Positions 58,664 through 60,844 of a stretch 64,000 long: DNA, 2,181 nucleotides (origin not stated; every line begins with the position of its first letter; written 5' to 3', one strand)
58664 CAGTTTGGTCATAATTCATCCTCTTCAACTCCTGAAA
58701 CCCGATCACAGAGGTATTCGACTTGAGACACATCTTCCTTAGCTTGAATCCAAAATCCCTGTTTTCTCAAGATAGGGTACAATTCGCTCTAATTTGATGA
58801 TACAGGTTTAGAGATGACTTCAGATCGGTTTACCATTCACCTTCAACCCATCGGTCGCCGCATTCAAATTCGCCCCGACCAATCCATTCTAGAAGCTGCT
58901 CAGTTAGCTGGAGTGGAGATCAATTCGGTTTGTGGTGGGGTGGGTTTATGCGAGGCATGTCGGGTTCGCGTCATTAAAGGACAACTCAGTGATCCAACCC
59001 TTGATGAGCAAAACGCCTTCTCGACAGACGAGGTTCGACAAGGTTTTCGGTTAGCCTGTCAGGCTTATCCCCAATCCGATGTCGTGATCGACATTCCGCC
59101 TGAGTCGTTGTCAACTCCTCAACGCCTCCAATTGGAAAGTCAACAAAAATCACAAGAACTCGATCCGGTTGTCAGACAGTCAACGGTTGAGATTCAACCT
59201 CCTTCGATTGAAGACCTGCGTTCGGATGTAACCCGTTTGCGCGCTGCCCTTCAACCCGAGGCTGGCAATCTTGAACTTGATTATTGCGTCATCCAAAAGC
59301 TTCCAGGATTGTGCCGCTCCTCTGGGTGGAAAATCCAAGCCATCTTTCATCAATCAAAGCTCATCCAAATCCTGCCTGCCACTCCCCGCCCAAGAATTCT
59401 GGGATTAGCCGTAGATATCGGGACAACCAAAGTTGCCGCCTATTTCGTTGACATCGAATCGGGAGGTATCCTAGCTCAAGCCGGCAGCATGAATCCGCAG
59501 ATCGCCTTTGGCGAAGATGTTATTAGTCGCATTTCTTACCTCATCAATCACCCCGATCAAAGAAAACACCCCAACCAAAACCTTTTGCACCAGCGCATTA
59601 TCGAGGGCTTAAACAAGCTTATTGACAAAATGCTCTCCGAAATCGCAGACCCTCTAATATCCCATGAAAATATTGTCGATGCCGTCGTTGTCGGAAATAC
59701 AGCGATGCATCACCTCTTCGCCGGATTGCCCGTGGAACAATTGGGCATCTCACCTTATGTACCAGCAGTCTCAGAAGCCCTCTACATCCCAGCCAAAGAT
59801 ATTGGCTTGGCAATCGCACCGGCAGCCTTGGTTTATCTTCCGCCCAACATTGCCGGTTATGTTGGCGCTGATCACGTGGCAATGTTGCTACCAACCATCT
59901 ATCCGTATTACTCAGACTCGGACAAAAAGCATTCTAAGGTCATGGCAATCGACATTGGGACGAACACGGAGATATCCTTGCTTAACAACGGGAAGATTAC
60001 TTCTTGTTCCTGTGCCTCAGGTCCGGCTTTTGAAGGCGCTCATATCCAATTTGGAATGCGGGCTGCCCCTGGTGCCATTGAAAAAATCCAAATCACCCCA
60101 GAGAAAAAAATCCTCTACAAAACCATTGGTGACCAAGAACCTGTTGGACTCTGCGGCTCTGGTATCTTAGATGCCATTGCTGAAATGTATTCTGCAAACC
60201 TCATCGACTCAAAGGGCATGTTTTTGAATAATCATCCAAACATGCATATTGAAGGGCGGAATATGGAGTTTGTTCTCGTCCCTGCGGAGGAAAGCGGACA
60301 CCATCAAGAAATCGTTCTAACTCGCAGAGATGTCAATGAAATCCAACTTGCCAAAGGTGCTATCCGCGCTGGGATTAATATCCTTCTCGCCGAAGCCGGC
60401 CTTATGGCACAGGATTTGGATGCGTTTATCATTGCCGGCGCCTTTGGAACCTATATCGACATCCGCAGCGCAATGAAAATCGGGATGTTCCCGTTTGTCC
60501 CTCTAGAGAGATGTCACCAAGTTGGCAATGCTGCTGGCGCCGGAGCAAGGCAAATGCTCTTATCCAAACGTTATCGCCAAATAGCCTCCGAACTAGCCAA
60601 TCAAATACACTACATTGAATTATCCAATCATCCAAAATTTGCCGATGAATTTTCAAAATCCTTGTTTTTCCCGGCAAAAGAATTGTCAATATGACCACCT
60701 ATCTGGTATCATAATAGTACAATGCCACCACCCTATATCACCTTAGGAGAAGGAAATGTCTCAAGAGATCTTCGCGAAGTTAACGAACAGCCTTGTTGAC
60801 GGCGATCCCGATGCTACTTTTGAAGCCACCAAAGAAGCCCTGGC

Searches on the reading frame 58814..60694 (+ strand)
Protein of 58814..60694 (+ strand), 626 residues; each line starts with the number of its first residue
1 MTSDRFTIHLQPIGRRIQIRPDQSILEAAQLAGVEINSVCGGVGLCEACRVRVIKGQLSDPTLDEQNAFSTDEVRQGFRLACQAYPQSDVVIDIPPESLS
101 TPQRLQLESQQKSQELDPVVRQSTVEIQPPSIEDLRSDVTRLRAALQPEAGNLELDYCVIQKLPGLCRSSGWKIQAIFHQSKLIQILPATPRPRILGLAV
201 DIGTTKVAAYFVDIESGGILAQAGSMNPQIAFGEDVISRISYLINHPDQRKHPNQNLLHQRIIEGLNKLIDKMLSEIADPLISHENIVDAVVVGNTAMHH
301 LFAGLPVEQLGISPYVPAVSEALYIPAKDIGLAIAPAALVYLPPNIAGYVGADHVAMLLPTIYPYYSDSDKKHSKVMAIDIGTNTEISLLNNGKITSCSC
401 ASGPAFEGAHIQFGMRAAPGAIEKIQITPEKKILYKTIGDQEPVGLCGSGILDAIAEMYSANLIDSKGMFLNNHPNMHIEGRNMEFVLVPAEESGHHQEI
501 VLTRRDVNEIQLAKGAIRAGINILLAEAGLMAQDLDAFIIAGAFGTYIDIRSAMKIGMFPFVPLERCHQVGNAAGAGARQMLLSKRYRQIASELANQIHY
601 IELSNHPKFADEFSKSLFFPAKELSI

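Call 57: search_protein_families(library=pfam, proteins=[window:58814-60694:+], max_evalue=0.00001)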
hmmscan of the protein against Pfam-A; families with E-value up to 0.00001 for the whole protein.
window:58814-60694:+ (626 aa): 4 families
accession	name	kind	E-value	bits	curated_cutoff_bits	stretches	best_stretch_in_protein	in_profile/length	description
PF14574.11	RACo_C_ter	-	1e-90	303.8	27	1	376-624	3-254/261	C-terminal domain of RACo the ASKHA domain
PF17651.6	Raco_middle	-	9.1e-50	168.9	26.8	1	196-359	1-156/163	RACo middle region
PF17650.6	RACo_linker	-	1.7e-17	63.5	26.2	1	111-188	3-81/86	RACo linker region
PF00111.32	Fer2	-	1.9e-13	50.6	21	1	8-87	1-77/77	2Fe-2S iron-sulfur cluster binding domain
